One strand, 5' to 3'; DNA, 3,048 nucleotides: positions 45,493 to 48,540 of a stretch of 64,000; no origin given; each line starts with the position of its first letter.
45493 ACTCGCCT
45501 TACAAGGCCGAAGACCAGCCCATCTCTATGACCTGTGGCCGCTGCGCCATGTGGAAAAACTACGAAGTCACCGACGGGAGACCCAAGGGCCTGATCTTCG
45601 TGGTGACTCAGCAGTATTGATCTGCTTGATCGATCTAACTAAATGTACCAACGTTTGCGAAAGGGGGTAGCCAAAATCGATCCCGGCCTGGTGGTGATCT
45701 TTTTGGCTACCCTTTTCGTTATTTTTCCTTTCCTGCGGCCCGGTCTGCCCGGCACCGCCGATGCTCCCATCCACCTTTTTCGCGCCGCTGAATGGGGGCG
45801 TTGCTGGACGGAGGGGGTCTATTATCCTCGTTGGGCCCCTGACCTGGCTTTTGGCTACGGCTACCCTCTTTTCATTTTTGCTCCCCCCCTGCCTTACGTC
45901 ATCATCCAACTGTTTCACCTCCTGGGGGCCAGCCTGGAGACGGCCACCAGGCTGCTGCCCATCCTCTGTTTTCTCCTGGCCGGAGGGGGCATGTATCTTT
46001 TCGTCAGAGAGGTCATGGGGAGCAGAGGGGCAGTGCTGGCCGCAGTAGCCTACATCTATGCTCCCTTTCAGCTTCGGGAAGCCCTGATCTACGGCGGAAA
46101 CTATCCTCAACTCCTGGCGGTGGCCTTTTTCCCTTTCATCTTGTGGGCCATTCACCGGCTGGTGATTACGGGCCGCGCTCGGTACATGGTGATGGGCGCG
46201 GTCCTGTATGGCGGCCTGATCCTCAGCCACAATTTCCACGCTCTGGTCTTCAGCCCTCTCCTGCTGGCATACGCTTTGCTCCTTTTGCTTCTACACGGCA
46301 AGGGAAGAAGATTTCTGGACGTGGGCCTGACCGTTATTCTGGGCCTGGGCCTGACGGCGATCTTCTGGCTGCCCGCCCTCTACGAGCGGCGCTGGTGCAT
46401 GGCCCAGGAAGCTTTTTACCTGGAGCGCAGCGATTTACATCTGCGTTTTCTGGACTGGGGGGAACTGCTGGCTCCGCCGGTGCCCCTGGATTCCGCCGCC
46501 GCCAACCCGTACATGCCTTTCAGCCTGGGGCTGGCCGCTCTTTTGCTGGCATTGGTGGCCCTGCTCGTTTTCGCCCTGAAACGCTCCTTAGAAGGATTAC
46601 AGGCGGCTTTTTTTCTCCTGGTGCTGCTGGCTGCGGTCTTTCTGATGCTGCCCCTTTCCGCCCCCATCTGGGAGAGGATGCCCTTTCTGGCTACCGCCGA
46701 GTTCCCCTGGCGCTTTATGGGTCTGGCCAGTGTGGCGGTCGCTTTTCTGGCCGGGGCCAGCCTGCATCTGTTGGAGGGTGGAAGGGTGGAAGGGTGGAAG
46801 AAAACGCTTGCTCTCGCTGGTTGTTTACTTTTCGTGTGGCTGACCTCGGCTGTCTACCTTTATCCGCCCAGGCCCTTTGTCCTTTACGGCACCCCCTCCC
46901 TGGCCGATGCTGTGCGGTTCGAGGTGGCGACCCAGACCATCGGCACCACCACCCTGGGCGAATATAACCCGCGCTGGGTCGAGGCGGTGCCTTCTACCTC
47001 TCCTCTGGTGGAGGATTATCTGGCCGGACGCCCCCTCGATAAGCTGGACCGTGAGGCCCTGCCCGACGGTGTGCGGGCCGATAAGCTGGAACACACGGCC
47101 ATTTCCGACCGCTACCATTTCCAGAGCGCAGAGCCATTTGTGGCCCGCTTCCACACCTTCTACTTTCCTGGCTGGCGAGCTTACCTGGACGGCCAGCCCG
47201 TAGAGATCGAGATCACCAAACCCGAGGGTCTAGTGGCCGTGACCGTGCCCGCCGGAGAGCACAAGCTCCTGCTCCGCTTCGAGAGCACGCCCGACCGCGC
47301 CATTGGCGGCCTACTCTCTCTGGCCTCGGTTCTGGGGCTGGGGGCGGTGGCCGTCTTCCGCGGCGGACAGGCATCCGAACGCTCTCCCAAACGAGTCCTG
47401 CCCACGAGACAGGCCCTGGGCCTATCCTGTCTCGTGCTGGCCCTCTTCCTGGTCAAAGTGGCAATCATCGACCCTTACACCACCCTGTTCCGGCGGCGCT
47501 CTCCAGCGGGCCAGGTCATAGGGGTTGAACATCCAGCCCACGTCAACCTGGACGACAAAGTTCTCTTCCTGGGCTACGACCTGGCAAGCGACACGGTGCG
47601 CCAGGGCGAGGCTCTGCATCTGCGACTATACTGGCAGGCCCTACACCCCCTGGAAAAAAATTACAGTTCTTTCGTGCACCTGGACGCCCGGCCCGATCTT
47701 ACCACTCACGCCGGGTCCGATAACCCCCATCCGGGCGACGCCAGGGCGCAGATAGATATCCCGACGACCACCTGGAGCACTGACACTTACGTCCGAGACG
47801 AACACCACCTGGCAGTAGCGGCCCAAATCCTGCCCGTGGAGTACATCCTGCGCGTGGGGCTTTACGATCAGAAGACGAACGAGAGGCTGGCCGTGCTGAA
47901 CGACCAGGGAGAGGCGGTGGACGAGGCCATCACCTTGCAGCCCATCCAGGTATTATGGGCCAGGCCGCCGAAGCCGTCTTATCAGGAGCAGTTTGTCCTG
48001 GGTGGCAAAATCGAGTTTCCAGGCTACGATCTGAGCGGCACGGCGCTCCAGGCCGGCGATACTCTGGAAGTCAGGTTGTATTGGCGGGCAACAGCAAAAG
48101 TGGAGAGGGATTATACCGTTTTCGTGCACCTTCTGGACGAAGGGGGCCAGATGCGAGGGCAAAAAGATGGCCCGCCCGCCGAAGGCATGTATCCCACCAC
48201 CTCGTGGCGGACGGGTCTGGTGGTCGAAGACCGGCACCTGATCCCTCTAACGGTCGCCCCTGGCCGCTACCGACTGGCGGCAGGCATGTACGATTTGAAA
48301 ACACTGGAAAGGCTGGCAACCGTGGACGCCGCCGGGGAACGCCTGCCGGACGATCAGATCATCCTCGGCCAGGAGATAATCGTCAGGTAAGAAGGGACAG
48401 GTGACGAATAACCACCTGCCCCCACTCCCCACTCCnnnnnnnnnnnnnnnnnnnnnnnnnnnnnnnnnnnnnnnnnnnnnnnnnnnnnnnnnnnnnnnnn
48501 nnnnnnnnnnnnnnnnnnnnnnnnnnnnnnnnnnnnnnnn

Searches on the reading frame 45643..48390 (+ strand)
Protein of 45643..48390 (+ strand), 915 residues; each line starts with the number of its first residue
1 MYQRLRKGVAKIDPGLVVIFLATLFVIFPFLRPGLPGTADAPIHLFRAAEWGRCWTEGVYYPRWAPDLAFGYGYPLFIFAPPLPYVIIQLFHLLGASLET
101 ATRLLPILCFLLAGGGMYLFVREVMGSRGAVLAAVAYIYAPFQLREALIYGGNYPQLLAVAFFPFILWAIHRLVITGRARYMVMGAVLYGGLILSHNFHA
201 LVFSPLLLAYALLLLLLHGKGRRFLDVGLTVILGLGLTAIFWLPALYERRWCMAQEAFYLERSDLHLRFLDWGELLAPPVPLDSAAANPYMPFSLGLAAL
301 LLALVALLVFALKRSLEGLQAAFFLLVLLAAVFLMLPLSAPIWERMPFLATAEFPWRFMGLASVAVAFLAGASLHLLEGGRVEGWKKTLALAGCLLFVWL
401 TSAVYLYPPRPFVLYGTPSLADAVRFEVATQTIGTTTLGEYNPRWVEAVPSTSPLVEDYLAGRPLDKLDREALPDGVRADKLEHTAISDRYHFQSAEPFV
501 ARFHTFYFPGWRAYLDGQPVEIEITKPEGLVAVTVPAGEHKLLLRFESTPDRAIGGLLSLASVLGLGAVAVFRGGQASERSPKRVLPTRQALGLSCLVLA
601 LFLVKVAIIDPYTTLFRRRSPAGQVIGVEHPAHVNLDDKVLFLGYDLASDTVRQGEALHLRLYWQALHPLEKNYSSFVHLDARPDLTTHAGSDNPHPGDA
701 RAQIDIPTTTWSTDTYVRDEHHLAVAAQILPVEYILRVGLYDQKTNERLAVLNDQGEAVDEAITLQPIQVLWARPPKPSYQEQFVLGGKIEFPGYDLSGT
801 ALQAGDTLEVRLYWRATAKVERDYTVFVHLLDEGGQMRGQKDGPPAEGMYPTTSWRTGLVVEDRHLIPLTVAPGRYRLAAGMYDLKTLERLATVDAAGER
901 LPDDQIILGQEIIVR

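Call 5: search_protein_families(library=pfam, proteins=[window:45643-48390:+], max_evalue=1)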
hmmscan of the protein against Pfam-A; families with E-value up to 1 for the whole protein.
window:45643-48390:+ (915 aa): 3 families
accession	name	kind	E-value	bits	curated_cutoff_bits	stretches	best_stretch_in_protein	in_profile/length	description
PF10131.15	PTPS_related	-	1.8e-17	63.5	26.4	1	81-376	5-282/621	6-pyruvoyl-tetrahydropterin synthase related domain; membrane protein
PF13231.12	PMT_2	-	3.1e-09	37.7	26.1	1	81-240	3-152/160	Dolichyl-phosphate-mannose-protein mannosyltransferase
PF09586.16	YfhO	-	2.2e-08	33.4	28.5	2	84-401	84-380/835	Bacterial membrane protein YfhO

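Call 6: search_protein_families(library=ncbifam, proteins=[window:45643-48390:+], max_evalue=1)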
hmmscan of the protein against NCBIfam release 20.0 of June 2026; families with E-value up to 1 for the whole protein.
window:45643-48390:+ (915 aa): 1 family
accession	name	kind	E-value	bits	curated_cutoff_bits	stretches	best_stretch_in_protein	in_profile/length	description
NF047590.1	GlcsyltransPgfM2Strep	equivalog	0.095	10.8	1500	1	507-564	816-871/884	glycosyltransferase PgfM2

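Call 67: find_homologous_proteins(query=window:45643-48390:+, max_evalue=0.00001)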
Query window:45643-48390:+ (915 aa): 707 proteins with E <= 0.00001 among 8000 candidates; the best 120 are listed.
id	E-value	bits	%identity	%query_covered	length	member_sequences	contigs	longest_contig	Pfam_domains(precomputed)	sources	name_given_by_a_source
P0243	0.0e+0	2076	100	100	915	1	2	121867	PF10131.16,PF09586.17,PF13231.13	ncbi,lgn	-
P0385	0.0e+0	1699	83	100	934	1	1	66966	PF10131.16,PF09586.17,PF13231.13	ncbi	-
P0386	0.0e+0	1151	58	99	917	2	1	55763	PF10131.16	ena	-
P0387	0.0e+0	1056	52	99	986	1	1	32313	PF10131.16,PF13231.13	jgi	jgi:4-amino-4-deoxy-L-arabinose transferase-like glycosyltransferase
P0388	0.0e+0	1054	52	99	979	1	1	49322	PF10131.16,PF13231.13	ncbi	ncbi:MAG: 6-pyruvoyl-tetrahydropterin synthase-related protein [Anaerolineae bacterium]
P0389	0.0e+0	1043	53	99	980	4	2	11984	PF10131.16,PF13231.13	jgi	-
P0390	0.0e+0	1040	53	99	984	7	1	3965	PF10131.16,PF13231.13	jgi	jgi:hypothetical protein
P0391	0.0e+0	1027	54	99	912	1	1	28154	PF10131.16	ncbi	-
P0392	0.0e+0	1026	52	99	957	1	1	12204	PF10131.16,PF13231.13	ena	-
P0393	0.0e+0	1025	53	100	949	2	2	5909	PF10131.16,PF09586.17,PF13231.13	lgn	-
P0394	0.0e+0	1021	53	97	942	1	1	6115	PF10131.16,PF13231.13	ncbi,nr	ncbi:MAG TPA: hypothetical protein EYP49_06150 [Anaerolineae bacterium]|nr:hypothetical protein [Ana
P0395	0.0e+0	1015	52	98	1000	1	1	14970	PF10131.16,PF09586.17,PF13231.13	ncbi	-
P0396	0.0e+0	1013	52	99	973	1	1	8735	PF10131.16,PF09586.17,PF13231.13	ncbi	-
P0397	0.0e+0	1011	51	100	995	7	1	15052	PF10131.16,PF13231.13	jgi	jgi:Ca2+/Na+ antiporter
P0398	9.3e-298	1008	53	98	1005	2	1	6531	PF10131.16,PF09586.17,PF13231.13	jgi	jgi:hypothetical protein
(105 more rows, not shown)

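Call 84: search_protein_families(library=padloc, proteins=[window:45643-48390:+], max_evalue=0.01)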
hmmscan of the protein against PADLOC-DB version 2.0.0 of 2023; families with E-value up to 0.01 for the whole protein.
window:45643-48390:+ (915 aa): 0 families
